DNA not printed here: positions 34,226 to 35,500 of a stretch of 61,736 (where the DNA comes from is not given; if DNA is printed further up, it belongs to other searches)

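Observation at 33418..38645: Five tandem paralogous genes downstream of the tail tip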

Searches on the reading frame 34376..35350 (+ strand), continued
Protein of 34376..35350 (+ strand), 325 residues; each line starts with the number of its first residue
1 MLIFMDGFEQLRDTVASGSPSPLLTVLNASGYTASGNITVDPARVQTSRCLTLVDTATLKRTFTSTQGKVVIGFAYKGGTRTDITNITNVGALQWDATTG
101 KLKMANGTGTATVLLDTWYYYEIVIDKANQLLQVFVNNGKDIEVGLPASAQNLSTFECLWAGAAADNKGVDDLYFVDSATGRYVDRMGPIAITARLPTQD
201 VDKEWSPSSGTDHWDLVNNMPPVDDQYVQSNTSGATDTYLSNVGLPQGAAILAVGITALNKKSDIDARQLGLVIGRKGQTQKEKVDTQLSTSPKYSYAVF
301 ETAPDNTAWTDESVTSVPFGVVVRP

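Call 112: get_annotated_region(hit=H83, flank=5000)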
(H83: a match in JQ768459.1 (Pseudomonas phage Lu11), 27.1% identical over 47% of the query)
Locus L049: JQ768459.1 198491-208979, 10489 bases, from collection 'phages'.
description: Pseudomonas phage Lu11, complete genome.
organism: Pseudomonas phage Lu11 (NCBI taxid 1161927)
taxonomy: Viruses; Duplodnaviria; Heunggongvirae; Uroviricota; Caudoviricetes
host: Pseudomonas putida var. Manila; source: soil; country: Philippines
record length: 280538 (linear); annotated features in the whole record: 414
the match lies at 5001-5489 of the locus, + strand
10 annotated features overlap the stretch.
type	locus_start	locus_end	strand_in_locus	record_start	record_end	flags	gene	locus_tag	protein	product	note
regulatory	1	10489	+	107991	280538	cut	-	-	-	promoter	putative middle/late promoter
CDS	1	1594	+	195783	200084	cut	-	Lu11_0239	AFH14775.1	hypothetical protein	-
CDS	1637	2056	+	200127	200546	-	-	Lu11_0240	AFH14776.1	hypothetical protein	-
CDS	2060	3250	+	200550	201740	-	-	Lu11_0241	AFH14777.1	hypothetical protein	-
CDS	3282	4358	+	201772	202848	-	-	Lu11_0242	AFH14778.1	hypothetical protein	-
CDS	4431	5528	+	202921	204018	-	-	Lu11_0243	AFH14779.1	hypothetical protein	-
CDS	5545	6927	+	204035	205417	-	-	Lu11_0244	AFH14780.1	hypothetical protein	-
CDS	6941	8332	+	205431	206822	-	-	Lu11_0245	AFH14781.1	hypothetical protein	-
CDS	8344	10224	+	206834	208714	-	-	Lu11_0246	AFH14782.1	hypothetical protein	-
CDS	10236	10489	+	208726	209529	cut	-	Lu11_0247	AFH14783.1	hypothetical protein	-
